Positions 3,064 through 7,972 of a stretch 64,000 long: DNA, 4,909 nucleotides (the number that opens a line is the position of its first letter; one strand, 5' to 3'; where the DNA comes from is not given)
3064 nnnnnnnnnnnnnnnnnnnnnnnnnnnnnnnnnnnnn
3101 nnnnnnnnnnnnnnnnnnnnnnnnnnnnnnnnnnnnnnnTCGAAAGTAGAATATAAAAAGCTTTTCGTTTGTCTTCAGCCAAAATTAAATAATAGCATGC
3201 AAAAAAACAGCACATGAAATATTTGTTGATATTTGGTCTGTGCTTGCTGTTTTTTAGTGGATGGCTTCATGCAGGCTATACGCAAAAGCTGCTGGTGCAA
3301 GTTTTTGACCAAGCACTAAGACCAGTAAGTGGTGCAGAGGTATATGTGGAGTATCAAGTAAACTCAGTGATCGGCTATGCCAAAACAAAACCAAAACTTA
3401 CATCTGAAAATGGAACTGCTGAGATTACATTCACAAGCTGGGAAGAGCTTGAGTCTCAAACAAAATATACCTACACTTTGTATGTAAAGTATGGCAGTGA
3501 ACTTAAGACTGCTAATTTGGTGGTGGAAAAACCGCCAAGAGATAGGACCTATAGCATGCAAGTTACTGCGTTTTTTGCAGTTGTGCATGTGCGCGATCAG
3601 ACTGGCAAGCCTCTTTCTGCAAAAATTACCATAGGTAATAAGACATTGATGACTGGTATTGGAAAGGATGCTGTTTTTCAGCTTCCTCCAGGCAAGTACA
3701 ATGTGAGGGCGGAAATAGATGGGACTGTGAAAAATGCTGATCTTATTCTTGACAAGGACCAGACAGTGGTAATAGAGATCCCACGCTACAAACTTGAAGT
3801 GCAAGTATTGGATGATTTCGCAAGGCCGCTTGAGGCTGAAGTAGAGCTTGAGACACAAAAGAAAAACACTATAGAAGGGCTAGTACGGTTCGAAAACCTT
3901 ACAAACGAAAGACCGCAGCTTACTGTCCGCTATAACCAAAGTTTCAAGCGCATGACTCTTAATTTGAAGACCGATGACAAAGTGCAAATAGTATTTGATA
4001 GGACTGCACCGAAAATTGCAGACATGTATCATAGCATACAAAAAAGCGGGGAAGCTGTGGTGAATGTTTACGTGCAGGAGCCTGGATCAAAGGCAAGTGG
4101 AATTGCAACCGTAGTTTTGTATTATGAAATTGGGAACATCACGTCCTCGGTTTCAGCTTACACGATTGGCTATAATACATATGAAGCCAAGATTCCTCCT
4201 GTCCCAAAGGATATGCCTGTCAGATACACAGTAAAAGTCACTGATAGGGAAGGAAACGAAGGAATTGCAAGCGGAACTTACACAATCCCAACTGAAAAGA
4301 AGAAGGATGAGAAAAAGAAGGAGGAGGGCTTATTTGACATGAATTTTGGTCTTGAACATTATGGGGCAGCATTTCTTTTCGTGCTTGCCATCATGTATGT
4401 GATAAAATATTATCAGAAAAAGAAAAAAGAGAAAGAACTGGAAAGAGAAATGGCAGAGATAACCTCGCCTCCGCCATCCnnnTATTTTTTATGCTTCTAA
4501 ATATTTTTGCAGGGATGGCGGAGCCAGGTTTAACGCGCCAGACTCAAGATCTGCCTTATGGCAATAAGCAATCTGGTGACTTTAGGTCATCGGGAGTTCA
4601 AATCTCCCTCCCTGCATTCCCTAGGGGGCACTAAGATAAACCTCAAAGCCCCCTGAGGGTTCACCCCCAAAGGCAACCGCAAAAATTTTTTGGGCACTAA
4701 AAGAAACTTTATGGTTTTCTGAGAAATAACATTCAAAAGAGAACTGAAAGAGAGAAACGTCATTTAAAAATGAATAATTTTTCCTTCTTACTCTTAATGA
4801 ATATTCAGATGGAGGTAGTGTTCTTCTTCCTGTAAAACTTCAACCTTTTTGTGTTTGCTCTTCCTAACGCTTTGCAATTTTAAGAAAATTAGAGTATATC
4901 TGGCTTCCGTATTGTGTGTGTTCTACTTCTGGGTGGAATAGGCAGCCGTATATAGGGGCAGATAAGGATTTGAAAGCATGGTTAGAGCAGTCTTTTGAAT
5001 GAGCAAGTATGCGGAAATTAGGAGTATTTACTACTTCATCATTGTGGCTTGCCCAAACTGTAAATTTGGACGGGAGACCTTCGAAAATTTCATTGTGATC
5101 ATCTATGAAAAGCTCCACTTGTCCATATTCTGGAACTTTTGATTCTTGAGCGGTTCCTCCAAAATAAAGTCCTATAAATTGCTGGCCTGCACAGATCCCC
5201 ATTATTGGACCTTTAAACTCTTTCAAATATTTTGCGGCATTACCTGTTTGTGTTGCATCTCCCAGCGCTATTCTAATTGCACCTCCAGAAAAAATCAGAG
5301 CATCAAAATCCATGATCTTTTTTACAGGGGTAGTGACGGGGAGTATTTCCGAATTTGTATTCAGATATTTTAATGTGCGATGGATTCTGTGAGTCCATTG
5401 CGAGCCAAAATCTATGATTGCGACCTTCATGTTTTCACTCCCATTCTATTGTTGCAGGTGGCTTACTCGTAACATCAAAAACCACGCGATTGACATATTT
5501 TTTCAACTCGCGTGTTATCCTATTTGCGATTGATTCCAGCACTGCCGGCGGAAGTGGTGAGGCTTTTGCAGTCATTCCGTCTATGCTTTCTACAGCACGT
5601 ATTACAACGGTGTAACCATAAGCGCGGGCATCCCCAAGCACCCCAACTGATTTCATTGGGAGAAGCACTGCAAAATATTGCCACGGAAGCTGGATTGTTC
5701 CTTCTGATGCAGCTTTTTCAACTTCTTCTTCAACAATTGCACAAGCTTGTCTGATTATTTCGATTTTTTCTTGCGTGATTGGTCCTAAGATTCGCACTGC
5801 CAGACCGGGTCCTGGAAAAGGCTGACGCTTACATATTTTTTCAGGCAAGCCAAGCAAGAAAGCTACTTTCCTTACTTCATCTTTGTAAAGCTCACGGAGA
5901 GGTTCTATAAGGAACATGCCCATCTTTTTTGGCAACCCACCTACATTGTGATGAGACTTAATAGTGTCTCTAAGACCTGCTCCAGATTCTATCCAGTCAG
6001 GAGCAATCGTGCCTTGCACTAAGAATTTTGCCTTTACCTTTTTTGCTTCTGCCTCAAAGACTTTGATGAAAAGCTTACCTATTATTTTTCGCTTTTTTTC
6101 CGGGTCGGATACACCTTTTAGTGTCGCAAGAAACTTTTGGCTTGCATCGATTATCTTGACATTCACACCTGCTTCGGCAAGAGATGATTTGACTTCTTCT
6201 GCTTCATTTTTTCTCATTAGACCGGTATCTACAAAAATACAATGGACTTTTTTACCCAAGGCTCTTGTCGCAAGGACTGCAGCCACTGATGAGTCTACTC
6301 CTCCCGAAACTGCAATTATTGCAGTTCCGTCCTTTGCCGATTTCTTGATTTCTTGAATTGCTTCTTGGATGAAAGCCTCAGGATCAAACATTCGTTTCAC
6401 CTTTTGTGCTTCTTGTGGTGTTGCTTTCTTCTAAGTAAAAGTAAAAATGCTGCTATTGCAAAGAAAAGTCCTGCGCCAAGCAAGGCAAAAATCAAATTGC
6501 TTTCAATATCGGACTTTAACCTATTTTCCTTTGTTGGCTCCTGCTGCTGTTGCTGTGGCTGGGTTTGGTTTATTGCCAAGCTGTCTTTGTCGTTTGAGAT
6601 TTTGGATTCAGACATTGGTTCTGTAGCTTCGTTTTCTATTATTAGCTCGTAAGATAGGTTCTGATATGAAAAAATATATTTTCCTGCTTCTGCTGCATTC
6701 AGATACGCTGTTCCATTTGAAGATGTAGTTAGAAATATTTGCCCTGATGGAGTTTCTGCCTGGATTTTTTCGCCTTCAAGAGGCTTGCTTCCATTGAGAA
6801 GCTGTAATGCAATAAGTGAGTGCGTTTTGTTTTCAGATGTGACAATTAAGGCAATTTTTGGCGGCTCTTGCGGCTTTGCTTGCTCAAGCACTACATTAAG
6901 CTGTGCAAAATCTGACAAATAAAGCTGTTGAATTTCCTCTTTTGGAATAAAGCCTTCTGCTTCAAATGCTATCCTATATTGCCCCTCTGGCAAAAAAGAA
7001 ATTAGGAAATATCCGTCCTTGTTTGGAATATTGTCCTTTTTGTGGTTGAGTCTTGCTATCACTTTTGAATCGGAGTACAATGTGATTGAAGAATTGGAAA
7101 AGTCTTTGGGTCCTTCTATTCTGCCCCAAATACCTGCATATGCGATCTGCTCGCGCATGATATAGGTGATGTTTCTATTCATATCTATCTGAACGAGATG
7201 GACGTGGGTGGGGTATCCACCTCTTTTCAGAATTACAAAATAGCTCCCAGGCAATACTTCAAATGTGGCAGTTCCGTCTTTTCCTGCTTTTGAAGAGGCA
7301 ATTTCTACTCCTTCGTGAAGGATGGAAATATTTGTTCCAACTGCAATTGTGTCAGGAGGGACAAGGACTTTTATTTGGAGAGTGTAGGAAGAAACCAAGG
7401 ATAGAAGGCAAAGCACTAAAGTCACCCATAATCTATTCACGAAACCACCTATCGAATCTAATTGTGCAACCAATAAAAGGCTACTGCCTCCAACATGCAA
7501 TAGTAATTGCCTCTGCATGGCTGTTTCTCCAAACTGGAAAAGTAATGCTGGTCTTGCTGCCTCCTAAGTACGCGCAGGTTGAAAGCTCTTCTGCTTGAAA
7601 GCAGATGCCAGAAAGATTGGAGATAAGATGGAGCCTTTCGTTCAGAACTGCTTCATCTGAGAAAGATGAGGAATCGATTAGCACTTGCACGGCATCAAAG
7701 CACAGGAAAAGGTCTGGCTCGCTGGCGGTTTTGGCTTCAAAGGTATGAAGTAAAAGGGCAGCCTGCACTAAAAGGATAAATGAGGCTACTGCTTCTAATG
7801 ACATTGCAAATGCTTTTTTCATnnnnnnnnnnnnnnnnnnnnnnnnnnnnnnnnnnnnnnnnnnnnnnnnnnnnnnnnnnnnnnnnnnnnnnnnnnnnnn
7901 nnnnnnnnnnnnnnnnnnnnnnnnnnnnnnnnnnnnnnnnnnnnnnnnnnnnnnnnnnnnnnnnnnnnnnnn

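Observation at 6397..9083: Operon of four pilin-like genes terminating in a C-terminally anchored surface protein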

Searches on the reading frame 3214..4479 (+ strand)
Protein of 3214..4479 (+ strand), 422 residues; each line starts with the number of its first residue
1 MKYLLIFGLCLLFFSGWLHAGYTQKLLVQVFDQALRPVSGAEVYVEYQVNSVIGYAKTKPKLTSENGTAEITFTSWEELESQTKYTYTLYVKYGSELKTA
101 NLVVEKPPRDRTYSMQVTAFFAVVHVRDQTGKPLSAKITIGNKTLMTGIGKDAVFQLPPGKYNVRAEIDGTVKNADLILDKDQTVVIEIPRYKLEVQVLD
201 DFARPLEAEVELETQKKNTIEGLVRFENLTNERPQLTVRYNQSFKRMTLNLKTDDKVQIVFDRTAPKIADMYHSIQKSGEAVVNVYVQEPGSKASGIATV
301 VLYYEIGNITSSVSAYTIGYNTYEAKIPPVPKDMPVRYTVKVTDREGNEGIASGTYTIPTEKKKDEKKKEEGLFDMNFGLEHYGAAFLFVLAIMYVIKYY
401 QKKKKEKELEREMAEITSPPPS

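Call 5: search_protein_families(library=pfam, proteins=[window:3214-4479:+], max_evalue=1)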
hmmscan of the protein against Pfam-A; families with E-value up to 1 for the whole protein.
window:3214-4479:+ (422 aa): 8 families
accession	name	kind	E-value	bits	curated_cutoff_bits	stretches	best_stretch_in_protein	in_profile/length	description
PF02369.22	Big_1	-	1.9e-05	25.1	34.9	1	25-79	20-72/93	Bacterial Ig-like domain (group 1)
PF13620.12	CarboxypepD_reg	-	0.00012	22.8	32.3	1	125-188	5-78/82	Carboxypeptidase regulatory-like domain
PF13754.12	Big_3_4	-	0.013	15.9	27.3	1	255-315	10-70/106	Domain of unknown function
PF17215.9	Rrp44_S1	-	0.026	15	23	1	219-273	23-79/89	S1 domain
PF23374.1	Fn3_arc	-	0.088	13.3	28.9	1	124-170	25-73/78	Archaeal fibronectin-III type-like domain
PF09134.16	Invasin_D3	-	0.2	12.6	33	1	23-81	21-75/98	Invasin, domain 3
PF10960.13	Holin_BhlA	-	0.39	11.2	22.6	1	386-412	16-41/70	BhlA holin family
PF02699.20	YajC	-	0.53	10.6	28.2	0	387-415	6-34/78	Preprotein translocase subunit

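Call 6: search_protein_families(library=ncbifam, proteins=[window:3214-4479:+], max_evalue=1)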
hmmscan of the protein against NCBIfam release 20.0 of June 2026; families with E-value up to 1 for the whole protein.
window:3214-4479:+ (422 aa): 0 families

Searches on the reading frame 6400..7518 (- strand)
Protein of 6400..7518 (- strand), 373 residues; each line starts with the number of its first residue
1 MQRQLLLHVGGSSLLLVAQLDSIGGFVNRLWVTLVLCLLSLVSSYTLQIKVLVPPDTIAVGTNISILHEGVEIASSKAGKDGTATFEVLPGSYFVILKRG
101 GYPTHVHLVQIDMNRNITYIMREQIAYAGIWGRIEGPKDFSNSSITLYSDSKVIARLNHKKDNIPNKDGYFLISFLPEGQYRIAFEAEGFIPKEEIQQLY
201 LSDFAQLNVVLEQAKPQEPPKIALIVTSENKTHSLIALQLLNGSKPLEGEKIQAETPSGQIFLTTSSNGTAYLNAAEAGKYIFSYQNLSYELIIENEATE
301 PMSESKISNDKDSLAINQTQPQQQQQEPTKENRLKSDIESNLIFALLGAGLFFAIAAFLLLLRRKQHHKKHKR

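Call 5: search_protein_families(library=pfam, proteins=[window:6400-7518:-], max_evalue=1)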
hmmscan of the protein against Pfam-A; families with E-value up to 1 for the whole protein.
window:6400-7518:- (373 aa): 9 families
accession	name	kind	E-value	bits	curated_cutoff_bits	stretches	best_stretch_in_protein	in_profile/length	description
PF13620.12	CarboxypepD_reg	-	1.2e-10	42.1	32.3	2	166-211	35-81/82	Carboxypeptidase regulatory-like domain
PF13715.12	CarbopepD_reg_2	-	5.8e-05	23.5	32.2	1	159-200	24-65/88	CarboxypepD_reg-like domain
PF08400.16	phage_tail_N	-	0.00062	20.2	26.6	1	43-104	18-69/134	Prophage tail fibre N-terminal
PF17802.7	SpaA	-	0.0018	18.8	23.1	0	242-283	11-56/91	Prealbumin-like fold domain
PF08308.17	PEGA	-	0.0046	17.3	20.8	0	86-118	30-62/71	PEGA domain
PF17210.9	SdrD_B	-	0.019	15.6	29.7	0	243-324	20-96/112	SdrD B-like domain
PF09430.16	EMC7_beta-sandw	-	0.021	15.4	26.6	1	158-190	15-50/122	ER membrane protein complex subunit 7, beta-sandwich domain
PF10670.15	DUF4198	-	0.026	15.1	34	1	235-285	148-205/209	Domain of unknown function (DUF4198)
PF00746.26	Gram_pos_anchor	-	0.06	13.8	20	1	343-366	18-41/43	LPXTG cell wall anchor motif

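Call 6: search_protein_families(library=ncbifam, proteins=[window:6400-7518:-], max_evalue=1)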
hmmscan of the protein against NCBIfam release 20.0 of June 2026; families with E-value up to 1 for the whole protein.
window:6400-7518:- (373 aa): 3 families
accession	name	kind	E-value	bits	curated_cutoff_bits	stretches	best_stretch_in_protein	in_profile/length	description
NF052345.1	S_layer_anammox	exception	0.011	13.1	1400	1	166-335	1346-1508/1596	Kustd1514 family S-layer glycoprotein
TIGR01167.1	LPXTG_anchor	domain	0.044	14.5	15.9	1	340-366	9-33/34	LPXTG cell wall anchor domain-containing protein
NF006933.0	PRK09418.1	equivalog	0.12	10.5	1419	1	304-367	716-778/780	bifunctional 2',3'-cyclic-nucleotide 2'-phosphodiesterase/3'-nucleotidase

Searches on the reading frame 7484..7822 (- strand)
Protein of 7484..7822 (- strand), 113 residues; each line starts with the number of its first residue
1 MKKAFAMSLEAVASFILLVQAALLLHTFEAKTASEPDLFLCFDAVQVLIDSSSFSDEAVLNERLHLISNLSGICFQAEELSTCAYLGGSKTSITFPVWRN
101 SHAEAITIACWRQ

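Call 5: search_protein_families(library=pfam, proteins=[window:7484-7822:-], max_evalue=1)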
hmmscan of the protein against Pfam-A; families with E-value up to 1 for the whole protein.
window:7484-7822:- (113 aa): 0 families

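Call 6: search_protein_families(library=ncbifam, proteins=[window:7484-7822:-], max_evalue=1)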
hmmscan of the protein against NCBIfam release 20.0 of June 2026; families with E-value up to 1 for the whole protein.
window:7484-7822:- (113 aa): 0 families

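Call 40: search_solved_structures(query=A4, max_evalue=10, show_alignments=2)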
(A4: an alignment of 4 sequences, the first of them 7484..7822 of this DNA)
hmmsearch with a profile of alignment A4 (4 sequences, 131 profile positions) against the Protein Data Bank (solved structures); distinct sequences matched with E-value up to 10: 1.
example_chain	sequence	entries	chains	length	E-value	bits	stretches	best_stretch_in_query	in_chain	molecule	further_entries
1abr_B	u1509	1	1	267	0.38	14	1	74-110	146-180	ABRIN-A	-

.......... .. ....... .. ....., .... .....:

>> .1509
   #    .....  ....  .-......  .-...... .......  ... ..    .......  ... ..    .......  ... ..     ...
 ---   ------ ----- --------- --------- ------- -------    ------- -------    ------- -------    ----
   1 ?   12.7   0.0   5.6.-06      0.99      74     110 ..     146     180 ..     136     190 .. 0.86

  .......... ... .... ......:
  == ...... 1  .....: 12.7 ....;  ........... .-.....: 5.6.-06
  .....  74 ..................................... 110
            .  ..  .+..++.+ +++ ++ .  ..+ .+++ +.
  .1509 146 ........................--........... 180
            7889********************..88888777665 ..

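Call 62: search_protein_families(library=pfam, alignment_id=A4, max_evalue=10)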
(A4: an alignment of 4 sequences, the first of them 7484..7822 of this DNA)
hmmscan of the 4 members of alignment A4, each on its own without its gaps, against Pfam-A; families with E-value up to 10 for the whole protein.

A. member 1, window:7484-7822:- (113 aa): 0 families

B. families by the number of members that match (of 4 scanned): 1 family
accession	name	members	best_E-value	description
PF09648.15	YycI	1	0.17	YycI protein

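Call 76: find_homologous_proteins(query=A6, max_evalue=0.01)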
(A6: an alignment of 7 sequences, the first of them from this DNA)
Query A6 (7 sequences) (113 aa, profile of the alignment): 56 proteins with E <= 0.01 among 3965 candidates.
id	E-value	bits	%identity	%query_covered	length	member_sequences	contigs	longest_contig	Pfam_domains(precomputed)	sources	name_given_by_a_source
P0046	1.2e-46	176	33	98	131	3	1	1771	-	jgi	-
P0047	2.2e-44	168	30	96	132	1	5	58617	-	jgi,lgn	-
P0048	4.1e-43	164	32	97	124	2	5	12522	-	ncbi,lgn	-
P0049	2.6e-40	155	34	98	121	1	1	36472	-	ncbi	ncbi:MAG: hypothetical protein QW568_00615 [Candidatus Anstonellaceae archaeon]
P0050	3.4e-40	155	40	99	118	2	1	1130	-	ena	-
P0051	3.5e-37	145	33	98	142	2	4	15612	-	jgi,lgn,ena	-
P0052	1.3e-36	143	35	98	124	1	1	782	-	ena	-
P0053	1.4e-36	143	36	99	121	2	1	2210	-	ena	-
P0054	2.1e-36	142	100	100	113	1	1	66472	-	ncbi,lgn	ncbi:MAG: hypothetical protein QXN37_02335 [Candidatus Anstonellaceae archaeon]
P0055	2.4e-36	142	32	99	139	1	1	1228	-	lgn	-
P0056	1.4e-35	140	30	97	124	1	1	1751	-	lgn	-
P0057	1.6e-35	140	40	99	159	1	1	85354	-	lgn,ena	-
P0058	4.5e-35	138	31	98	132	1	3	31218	-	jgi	jgi:hypothetical protein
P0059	6.7e-35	138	37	97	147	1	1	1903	-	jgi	jgi:hypothetical protein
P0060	6.7e-35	138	36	96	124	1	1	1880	-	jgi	jgi:hypothetical protein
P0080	2.0e-30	123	32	99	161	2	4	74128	-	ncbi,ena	-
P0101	6.5e-20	89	26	79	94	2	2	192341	-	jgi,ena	-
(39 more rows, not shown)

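Call 77: find_encoding_contigs(protein=P0101, flank=10000, max_places=1)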
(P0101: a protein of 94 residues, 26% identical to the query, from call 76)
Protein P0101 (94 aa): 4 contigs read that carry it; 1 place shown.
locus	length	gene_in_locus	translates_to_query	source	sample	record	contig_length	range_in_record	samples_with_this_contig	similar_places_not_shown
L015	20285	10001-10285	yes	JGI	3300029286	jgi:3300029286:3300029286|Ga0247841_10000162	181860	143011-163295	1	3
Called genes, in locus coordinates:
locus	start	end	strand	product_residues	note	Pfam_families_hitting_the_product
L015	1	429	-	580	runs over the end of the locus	PF00999:Na_H_Exchanger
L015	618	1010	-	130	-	-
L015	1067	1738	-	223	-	PF13483:Lactamase_B_3, PF12706:Lactamase_B_2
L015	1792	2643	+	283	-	-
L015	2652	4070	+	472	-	PF01409:tRNA-synt_2d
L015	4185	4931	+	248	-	-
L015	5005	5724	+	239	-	-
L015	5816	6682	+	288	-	PF13691:Lactamase_B_4, PF23023:Anti-Pycsar_Apyc1, PF00753:Lactamase_B, PF12706:Lactamase_B_2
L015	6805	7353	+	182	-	-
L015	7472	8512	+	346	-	PF05343:Peptidase_M42, PF01546:Peptidase_M20 (weak)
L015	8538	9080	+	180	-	-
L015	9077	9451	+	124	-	-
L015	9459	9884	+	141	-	-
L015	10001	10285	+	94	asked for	-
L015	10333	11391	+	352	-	PF13620:CarboxypepD_reg (faint)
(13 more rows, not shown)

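Call 78: find_encoding_contigs(protein=P0080, flank=10000, max_places=1)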
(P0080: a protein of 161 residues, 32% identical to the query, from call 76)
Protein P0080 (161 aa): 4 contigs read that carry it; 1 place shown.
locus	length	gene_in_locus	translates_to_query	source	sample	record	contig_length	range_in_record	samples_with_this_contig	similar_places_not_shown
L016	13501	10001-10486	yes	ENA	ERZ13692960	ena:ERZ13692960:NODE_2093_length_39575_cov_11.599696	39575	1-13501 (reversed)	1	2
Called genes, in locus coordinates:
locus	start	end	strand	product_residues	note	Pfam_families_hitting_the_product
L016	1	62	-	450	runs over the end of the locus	PF04894:Nre_N, PF04895:Nre_C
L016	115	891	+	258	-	PF00590:TP_methylase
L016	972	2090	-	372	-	PF08544:GHMP_kinases_C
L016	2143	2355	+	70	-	-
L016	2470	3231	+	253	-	-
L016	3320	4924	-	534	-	PF06418:CTP_synth_N, PF00117:GATase, PF07722:Peptidase_C26 (faint)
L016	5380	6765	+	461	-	PF00270:DEAD, PF04851:ResIII, PF00271:Helicase_C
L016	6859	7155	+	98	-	PF01741:MscL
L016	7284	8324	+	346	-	PF05343:Peptidase_M42, PF04389:Peptidase_M28 (faint), PF01546:Peptidase_M20 (weak)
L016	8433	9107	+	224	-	-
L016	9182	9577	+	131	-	-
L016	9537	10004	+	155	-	-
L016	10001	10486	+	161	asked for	-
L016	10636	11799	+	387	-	PF17210:SdrD_B (faint), PF13620:CarboxypepD_reg (weak)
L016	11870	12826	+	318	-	PF02540:NAD_synthase, PF02568:ThiI (weak), PF03054:tRNA_Me_trans (faint), PF06508:QueC (faint), PF00958:GMP_synt_C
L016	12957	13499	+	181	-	?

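Call 81: search_solved_structures(query=A7, max_evalue=10, show_alignments=3)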
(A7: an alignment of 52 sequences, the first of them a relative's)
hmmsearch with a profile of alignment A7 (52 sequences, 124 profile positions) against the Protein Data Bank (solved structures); distinct sequences matched with E-value up to 10: 1.
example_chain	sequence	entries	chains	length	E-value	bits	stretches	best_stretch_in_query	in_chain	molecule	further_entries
7eqb_A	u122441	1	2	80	0.37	14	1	62-117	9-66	Kinesin-like protein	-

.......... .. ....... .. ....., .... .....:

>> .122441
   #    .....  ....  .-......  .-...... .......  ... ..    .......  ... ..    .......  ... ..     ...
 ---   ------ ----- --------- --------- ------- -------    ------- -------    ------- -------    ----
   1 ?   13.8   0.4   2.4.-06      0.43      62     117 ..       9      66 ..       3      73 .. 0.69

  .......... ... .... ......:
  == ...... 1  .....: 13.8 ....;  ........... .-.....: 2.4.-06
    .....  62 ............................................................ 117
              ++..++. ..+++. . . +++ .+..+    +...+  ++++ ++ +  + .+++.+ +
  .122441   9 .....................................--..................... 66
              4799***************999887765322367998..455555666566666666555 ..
